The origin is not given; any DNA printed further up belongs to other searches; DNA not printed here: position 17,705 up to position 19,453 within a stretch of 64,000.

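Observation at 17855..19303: NtrC-family enhancer-binding protein with GAFTGA replaced by GAHSTA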

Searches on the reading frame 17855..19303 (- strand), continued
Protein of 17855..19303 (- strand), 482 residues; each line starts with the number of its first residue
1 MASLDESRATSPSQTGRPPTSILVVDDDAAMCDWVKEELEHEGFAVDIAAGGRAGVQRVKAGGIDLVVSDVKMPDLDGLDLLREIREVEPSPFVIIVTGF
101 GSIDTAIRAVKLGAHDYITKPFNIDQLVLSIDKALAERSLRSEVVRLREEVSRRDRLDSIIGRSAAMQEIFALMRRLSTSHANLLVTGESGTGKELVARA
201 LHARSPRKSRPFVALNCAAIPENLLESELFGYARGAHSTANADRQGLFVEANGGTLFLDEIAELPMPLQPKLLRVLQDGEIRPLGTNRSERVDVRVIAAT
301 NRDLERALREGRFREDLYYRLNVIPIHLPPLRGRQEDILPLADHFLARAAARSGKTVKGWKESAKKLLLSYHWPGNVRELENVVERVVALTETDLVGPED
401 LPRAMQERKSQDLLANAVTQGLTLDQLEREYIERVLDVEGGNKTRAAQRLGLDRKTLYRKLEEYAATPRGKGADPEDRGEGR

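Call 60: search_protein_families(library=pfam, proteins=[L018:9358-11169:+, L018:5487-6035:+, L018:6097-7875:+, L081:5795-6355:-, L018:11574-12959:+], max_evalue=0.01)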
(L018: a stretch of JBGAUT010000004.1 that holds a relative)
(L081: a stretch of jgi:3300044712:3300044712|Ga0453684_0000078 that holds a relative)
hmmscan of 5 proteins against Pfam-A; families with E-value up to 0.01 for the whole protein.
L018:9358-11169:+ (603 aa): 1 family
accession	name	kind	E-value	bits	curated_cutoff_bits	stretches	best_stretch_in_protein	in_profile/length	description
PF03109.22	ABC1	-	1.4e-68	231.1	22.9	1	106-377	2-241/244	ABC1 atypical kinase-like domain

L018:5487-6035:+ (182 aa): 0 families

L018:6097-7875:+ (592 aa): 3 families
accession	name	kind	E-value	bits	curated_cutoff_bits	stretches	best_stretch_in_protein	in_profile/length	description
PF02518.31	HATPase_c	-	2.8e-22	79.7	26.4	1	414-541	1-110/111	Histidine kinase-, DNA gyrase B-, and HSP90-like ATPase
PF00512.31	HisKA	-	8.3e-14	51.8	26.9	1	281-344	3-65/66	His Kinase A (phospho-acceptor) domain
PF00672.30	HAMP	-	2.1e-07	31.6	25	1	205-252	6-53/53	HAMP domain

L081:5795-6355:- (186 aa): 0 families

L018:11574-12959:+ (461 aa): 1 family
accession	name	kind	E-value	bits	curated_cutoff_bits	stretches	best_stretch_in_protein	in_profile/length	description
PF00293.34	NUDIX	-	0.005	17.3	21.1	1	330-368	33-67/134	NUDIX domain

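Call 64: search_protein_representatives(protein=window:17855-19303:-)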
Query: 482 residues. Proteins with E-value up to 0.001 (for the whole library): 888099; up to 1e-10: 265768; up to 1e-30: 97297. The best 150 are listed.
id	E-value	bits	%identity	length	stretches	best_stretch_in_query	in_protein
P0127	7.1e-168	575.7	60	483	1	17-478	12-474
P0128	1.4e-157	541.7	44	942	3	149-401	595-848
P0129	6.4e-143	493.4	39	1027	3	155-458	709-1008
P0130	1.9e-136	472.1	49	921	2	135-467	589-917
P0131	7.0e-134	463.6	48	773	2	158-407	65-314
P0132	3.1e-133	461.5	47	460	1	21-470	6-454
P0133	1.4e-132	459.4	48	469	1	22-469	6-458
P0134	4.3e-132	457.7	49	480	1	21-468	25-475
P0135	3.0e-131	455.0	50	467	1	20-471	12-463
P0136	3.2e-131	454.9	49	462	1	15-464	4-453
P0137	8.4e-131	453.5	50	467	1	11-466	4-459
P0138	1.0e-130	453.2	51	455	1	20-463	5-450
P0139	7.0e-129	447.2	48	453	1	21-462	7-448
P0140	5.7e-128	444.1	44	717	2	149-405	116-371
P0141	1.1e-126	439.9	48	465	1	21-467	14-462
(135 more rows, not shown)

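Call 76: list_cluster_members(proteins=[P0001, P0012, P0031, P0050, P0064, P0075, P0082, P0087, P0099, P0105])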
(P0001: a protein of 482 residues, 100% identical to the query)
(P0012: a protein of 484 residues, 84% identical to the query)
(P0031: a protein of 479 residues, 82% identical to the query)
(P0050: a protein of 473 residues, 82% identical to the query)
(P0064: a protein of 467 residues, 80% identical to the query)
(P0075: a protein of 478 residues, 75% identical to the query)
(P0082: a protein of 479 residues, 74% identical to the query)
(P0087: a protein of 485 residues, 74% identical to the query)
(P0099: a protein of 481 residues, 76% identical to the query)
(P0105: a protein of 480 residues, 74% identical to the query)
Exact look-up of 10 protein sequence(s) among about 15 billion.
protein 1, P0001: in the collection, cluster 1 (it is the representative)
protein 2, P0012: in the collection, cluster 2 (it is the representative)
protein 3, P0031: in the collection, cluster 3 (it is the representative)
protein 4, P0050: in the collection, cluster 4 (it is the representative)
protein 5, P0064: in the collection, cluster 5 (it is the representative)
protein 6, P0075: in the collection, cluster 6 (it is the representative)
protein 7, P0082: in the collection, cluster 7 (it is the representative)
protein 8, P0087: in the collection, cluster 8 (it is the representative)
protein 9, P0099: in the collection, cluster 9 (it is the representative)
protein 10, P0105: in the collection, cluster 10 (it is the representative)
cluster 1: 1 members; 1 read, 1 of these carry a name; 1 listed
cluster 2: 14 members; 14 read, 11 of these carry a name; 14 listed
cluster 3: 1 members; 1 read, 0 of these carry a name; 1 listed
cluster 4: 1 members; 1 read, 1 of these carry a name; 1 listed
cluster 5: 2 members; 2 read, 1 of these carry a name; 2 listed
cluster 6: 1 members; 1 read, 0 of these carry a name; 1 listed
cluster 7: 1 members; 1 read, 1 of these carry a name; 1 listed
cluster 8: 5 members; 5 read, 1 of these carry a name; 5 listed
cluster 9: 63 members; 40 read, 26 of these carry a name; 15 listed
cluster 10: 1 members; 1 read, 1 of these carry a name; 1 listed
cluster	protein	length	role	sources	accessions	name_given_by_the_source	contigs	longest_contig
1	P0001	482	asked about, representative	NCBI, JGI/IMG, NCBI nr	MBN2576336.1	MAG: sigma-54-dependent Fis family transcriptional regulator [Deltaproteobacteria ... | DNA-binding NtrC family response regulator | sigma-54-dependent Fis family transcriptional regulator [Deltaproteobacteria bacterium]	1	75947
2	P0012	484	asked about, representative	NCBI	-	-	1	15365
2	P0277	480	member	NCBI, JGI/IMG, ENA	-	DNA-binding NtrC family response regulator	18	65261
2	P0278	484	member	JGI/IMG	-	DNA-binding NtrC family response regulator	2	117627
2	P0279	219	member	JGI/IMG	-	two-component system response regulator HydG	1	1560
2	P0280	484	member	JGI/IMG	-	two-component system response regulator AtoC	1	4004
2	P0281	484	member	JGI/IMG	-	DNA-binding NtrC family response regulator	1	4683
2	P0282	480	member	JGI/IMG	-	DNA-binding NtrC family response regulator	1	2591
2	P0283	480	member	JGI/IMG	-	DNA-binding NtrC family response regulator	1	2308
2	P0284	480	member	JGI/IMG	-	DNA-binding NtrC family response regulator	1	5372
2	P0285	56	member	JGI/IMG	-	putative acyl-CoA dehydrogenase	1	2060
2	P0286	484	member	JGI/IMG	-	DNA-binding NtrC family response regulator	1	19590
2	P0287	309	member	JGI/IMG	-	two-component system response regulator HydG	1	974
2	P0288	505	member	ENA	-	-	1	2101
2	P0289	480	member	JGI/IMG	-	-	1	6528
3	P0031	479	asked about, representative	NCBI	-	-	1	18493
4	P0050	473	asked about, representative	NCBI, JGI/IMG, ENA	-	DNA-binding NtrC family response regulator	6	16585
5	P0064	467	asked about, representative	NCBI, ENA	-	-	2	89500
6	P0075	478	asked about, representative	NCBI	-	-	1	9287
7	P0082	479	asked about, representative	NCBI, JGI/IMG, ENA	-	DNA-binding NtrC family response regulator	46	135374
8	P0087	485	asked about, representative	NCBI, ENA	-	-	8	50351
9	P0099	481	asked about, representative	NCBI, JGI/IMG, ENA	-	DNA-binding NtrC family response regulator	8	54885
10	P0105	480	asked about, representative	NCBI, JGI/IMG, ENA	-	DNA-binding NtrC family response regulator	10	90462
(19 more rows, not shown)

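Call 88: find_encoding_contigs(protein=P0120, flank=8000, max_places=1)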
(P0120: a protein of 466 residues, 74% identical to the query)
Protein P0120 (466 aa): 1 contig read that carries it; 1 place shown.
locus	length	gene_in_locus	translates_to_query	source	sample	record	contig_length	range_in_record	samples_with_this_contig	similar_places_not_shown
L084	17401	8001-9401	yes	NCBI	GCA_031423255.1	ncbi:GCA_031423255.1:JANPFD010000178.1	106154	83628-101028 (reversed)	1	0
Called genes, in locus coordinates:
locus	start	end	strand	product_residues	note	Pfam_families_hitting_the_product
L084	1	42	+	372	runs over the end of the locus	-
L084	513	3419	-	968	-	PF00005:ABC_tran (faint), PF02463:SMC_N (faint), PF03193:RsgA_GTPase (faint), PF13191:AAA_16 (faint), PF13555:AAA_29 (faint), PF20703:nSTAND1 (faint), PF17760:UvrA_inter, PF17755:UvrA_DNA-bind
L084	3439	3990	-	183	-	-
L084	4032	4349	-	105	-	PF00462:Glutaredoxin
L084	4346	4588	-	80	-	PF01722:BolA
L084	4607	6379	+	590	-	PF01068:DNA_ligase_A_M, PF04679:DNA_ligase_A_C, PF21686:LigD_Prim-Pol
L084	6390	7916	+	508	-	PF00672:HAMP, PF00512:HisKA, PF02518:HATPase_c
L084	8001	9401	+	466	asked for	PF00072:Response_reg, PF00158:Sigma54_activat, PF14532:Sigma54_activ_2, PF07728:AAA_5 (weak), PF25601:AAA_lid_14, PF02954:HTH_8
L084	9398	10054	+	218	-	-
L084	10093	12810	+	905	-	PF00330:Aconitase, PF00694:Aconitase_C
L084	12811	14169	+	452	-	PF00884:Sulfatase, PF01663:Phosphodiest (weak), PF16347:SGSH_C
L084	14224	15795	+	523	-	PF01266:DAO, PF03486:HI0933_like (weak), PF12831:FAD_oxidored (faint), PF13450:NAD_binding_8 (faint), PF00355:Rieske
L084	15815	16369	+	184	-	PF06175:MiaE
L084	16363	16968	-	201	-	-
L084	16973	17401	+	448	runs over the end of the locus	PF00675:Peptidase_M16, PF05193:Peptidase_M16_C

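Call 89: find_encoding_contigs(protein=P0103, flank=8000, max_places=1)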
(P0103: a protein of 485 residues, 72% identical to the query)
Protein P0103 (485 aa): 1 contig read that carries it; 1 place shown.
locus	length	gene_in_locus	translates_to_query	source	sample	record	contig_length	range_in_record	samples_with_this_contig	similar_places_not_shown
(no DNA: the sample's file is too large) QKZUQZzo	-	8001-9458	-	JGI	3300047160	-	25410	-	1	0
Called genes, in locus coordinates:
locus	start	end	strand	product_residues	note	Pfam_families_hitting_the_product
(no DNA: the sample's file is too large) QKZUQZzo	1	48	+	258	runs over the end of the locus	PF02591:Zn_ribbon_9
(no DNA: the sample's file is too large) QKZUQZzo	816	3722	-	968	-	PF02463:SMC_N (faint), PF13555:AAA_29 (faint), PF20703:nSTAND1 (faint), PF00005:ABC_tran (faint), PF13191:AAA_16 (faint), PF17760:UvrA_inter, PF17755:UvrA_DNA-bind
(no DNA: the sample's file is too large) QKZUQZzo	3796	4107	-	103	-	PF00462:Glutaredoxin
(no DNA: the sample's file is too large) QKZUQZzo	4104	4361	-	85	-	PF01722:BolA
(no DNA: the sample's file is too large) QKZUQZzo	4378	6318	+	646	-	PF01068:DNA_ligase_A_M, PF04679:DNA_ligase_A_C, PF21686:LigD_Prim-Pol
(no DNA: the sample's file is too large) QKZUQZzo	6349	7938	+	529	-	PF00672:HAMP, PF00512:HisKA, PF02518:HATPase_c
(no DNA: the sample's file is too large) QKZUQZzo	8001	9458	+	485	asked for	PF00072:Response_reg, PF00158:Sigma54_activat, PF13191:AAA_16 (weak), PF14532:Sigma54_activ_2, PF07728:AAA_5 (weak), PF25601:AAA_lid_14, PF02954:HTH_8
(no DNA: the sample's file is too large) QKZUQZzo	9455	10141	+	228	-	-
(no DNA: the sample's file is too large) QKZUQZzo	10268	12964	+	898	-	PF00330:Aconitase, PF00694:Aconitase_C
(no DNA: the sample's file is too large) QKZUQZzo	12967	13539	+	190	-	PF06175:MiaE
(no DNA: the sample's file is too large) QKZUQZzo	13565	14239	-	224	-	-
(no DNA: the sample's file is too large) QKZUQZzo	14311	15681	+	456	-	PF00675:Peptidase_M16, PF05193:Peptidase_M16_C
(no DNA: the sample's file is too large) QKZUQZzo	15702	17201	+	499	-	PF00675:Peptidase_M16, PF05193:Peptidase_M16_C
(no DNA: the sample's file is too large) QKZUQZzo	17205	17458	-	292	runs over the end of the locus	PF23678:YqhI, PF12740:PETase (weak), PF01738:DLH, PF00326:Peptidase_S9 (faint), PF08840:BAAT_C (faint)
